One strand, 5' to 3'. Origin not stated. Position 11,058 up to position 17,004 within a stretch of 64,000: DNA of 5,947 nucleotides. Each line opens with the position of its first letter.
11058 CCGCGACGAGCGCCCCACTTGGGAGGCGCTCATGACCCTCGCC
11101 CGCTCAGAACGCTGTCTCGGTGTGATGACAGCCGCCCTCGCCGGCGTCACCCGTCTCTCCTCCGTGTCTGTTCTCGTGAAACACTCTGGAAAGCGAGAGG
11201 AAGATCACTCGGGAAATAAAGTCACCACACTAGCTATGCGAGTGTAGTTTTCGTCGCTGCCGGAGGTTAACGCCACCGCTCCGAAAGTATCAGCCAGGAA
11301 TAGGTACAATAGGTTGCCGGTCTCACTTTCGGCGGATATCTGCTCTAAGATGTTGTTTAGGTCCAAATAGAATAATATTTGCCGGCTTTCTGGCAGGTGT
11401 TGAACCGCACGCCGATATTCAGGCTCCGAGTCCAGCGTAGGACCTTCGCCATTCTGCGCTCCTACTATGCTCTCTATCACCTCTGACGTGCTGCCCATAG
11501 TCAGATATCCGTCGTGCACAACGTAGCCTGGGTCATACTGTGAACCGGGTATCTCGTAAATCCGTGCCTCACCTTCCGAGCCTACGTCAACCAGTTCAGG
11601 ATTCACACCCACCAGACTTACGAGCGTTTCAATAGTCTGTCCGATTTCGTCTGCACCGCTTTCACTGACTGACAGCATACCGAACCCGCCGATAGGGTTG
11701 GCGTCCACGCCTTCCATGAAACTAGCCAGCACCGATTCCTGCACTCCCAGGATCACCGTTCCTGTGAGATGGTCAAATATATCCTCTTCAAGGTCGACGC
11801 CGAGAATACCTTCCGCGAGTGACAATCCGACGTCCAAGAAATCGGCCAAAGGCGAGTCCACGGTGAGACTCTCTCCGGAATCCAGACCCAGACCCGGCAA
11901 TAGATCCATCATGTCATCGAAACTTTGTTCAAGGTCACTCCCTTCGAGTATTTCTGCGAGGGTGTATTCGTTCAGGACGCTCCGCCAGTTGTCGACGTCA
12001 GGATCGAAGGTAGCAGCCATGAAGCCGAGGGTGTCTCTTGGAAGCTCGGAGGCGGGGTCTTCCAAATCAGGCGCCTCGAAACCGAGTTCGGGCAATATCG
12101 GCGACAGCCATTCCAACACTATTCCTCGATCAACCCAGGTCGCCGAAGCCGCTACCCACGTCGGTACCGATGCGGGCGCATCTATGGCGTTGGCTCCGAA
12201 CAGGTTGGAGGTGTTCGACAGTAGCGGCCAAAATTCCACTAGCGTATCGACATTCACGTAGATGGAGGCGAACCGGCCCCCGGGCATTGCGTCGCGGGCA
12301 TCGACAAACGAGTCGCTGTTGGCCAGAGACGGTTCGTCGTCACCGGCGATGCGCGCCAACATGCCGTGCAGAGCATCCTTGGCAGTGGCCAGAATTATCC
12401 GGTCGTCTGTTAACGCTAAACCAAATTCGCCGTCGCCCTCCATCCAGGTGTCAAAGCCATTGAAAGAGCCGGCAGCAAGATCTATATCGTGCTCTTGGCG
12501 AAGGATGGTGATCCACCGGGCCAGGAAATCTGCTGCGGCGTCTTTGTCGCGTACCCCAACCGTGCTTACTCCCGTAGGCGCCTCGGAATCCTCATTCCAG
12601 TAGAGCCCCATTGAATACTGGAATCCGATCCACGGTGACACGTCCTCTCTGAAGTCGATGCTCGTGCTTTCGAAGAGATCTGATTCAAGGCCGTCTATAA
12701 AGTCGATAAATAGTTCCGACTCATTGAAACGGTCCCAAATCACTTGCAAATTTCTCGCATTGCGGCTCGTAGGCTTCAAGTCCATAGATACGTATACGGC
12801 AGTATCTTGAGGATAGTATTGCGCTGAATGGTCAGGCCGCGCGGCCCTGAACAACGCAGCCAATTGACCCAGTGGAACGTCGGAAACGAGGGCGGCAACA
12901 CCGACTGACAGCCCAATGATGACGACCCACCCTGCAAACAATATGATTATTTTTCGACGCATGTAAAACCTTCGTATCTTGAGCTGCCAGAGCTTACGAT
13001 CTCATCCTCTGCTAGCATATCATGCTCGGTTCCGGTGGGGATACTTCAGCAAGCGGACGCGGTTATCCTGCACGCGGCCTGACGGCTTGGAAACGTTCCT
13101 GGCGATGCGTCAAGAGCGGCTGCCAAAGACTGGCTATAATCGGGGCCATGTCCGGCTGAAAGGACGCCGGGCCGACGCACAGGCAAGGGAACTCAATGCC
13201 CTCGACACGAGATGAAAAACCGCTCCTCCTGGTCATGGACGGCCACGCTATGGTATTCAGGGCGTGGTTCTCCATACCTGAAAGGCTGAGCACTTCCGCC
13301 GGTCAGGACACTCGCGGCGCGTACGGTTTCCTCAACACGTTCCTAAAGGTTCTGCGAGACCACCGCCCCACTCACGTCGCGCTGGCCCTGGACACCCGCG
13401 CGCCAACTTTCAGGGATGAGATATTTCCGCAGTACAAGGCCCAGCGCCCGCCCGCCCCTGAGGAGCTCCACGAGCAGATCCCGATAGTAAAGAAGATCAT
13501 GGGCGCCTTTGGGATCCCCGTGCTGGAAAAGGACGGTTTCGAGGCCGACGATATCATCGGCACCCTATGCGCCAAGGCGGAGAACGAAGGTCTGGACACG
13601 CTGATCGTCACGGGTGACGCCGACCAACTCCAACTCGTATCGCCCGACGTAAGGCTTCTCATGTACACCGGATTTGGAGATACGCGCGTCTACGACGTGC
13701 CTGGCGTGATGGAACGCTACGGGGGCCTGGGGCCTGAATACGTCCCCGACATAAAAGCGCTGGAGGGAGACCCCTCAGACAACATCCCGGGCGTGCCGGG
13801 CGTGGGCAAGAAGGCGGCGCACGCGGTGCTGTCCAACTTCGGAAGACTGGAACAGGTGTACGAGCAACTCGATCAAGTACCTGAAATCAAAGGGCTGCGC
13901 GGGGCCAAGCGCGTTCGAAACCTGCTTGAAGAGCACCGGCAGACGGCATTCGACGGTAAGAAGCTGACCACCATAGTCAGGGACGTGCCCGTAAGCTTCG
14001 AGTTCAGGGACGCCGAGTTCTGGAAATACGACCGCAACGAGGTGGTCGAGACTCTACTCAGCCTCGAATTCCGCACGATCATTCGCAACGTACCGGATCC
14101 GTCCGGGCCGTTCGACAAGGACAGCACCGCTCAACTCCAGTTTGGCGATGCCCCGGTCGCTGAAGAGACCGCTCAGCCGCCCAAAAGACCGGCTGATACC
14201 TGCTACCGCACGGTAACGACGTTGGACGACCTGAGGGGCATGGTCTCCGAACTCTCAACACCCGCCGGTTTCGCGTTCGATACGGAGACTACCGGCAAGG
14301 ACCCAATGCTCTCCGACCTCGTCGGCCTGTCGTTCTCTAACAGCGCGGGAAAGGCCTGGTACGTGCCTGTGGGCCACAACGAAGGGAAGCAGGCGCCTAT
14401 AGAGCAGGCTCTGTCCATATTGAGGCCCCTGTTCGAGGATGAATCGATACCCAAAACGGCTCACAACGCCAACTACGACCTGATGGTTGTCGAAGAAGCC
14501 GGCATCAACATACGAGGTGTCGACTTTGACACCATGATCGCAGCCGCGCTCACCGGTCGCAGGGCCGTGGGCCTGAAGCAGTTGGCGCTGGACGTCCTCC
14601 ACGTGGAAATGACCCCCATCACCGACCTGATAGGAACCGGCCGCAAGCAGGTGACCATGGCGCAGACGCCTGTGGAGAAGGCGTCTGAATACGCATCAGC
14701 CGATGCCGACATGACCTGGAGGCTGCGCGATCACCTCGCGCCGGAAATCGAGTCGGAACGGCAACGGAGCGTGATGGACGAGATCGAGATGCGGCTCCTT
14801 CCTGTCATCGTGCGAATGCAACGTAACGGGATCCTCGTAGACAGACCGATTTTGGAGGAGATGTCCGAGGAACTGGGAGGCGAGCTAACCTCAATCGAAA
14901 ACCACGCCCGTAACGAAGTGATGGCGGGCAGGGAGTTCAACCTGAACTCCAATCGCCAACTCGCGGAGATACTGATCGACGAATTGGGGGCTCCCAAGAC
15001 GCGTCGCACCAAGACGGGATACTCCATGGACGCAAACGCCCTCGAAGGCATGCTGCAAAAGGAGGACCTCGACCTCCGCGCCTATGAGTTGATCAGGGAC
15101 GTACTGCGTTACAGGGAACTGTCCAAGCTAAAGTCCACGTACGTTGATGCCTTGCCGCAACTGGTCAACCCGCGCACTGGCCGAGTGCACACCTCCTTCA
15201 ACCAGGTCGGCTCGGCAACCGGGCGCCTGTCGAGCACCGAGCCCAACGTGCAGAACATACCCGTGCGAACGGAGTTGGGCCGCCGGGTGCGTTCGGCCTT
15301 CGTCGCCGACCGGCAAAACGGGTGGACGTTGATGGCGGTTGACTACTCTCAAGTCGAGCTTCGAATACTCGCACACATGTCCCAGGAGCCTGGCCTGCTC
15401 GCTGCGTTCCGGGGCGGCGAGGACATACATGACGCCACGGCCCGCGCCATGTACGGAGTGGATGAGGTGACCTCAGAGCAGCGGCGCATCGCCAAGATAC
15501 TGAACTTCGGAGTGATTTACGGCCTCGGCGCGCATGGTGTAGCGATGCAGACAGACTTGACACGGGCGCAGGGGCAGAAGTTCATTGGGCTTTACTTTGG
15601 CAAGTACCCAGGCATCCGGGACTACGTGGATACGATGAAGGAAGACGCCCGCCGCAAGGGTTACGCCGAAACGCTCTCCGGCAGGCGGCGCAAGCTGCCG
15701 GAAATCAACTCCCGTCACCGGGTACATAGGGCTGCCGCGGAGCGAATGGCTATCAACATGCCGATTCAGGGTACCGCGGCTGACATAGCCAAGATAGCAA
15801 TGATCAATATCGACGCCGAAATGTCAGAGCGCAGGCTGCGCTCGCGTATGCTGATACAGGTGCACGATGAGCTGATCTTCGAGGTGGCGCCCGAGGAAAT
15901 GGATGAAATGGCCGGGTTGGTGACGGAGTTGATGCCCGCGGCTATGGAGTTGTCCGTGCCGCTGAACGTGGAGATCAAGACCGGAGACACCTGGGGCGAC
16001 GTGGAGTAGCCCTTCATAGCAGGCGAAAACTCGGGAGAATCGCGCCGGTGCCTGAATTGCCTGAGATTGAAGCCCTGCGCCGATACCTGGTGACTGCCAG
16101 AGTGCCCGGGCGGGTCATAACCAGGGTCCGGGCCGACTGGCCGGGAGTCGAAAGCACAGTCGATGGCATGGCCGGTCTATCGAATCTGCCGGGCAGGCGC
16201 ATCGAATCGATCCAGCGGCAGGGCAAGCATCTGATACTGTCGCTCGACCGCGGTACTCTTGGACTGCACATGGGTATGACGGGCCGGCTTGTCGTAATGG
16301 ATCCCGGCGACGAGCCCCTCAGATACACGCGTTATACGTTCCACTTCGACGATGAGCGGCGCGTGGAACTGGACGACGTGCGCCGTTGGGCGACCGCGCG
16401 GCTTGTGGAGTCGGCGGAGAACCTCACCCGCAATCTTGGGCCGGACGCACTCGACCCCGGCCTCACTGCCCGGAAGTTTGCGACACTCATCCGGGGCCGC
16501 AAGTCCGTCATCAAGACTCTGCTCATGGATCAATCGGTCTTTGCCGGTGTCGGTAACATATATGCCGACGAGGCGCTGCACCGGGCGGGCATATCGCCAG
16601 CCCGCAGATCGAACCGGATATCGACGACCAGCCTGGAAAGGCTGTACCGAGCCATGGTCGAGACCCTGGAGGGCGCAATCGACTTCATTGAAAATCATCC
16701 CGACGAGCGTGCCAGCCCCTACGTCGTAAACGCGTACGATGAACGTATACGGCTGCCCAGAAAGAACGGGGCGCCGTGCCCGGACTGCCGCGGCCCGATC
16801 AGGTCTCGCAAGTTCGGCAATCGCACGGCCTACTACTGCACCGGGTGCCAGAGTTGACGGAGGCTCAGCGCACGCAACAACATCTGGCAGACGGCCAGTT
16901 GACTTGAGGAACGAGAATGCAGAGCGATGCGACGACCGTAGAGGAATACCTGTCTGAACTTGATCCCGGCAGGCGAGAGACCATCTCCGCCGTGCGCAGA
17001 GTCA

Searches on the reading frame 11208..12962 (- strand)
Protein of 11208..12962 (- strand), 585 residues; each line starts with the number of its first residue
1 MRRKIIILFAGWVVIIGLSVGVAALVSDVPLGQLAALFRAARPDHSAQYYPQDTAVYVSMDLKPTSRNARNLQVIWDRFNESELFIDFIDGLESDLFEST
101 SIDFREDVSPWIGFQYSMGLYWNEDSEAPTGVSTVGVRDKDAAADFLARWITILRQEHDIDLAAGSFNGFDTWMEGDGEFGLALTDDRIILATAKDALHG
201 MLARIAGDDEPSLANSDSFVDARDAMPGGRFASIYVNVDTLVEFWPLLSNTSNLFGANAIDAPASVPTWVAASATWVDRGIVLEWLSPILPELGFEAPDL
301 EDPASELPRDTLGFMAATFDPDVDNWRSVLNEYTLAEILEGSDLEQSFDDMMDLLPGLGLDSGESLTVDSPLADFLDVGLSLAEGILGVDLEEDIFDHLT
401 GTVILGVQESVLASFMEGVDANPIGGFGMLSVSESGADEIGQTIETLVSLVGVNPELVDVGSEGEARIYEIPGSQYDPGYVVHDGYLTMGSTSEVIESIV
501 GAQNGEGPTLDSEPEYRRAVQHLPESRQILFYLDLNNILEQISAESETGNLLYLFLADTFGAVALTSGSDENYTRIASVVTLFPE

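Call 44: search_protein_families(library=pfam, proteins=[window:11208-12962:-], max_evalue=0.00001)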
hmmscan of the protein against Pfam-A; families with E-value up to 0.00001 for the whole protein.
window:11208-12962:- (585 aa): 1 family
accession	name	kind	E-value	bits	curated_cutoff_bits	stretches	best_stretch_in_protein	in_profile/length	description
PF11832.13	DUF3352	-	2.2e-18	66.7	26.8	1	11-551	4-499/536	Protein of unknown function (DUF3352)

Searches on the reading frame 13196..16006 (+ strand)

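Call 44: search_protein_families(library=pfam, proteins=[window:13196-16006:+], max_evalue=0.00001)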
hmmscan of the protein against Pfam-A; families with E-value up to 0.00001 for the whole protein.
window:13196-16006:+ (937 aa): 4 families
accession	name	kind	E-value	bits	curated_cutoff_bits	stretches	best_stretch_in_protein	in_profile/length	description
PF00476.26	DNA_pol_A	-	1.4e-147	492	34.3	1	552-935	3-381/381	DNA polymerase family A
PF02739.22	5_3_exonuc_N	-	3.9e-53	180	34.3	1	11-176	2-164/164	5'-3' exonuclease, N-terminal resolvase-like domain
PF01612.26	DNA_pol_A_exo1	-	1.9e-27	96.6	23.6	1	337-519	1-173/173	3'-5' exonuclease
PF01367.25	5_3_exonuc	-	1.5e-25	89.9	40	1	180-280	3-96/97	5'-3' exonuclease, C-terminal SAM fold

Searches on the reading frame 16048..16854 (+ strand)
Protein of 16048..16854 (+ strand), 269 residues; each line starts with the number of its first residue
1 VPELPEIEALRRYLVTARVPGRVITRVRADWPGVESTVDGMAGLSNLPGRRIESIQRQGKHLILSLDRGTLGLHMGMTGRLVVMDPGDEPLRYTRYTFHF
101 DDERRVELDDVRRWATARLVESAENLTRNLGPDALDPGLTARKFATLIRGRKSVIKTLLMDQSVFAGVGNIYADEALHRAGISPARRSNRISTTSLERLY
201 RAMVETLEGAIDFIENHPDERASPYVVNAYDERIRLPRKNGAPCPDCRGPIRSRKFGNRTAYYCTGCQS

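Call 44: search_protein_families(library=pfam, proteins=[window:16048-16854:+], max_evalue=0.00001)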
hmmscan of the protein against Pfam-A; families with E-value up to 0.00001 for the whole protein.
window:16048-16854:+ (269 aa): 2 families
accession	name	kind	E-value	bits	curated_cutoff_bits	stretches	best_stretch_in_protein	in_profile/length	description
PF01149.29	Fapy_DNA_glyco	-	1.7e-25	90.4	25.5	1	1-115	1-115/117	Formamidopyrimidine-DNA glycosylase N-terminal domain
PF06831.19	H2TH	-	2.6e-22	79.1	34.7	1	130-212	1-83/93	Formamidopyrimidine-DNA glycosylase H2TH domain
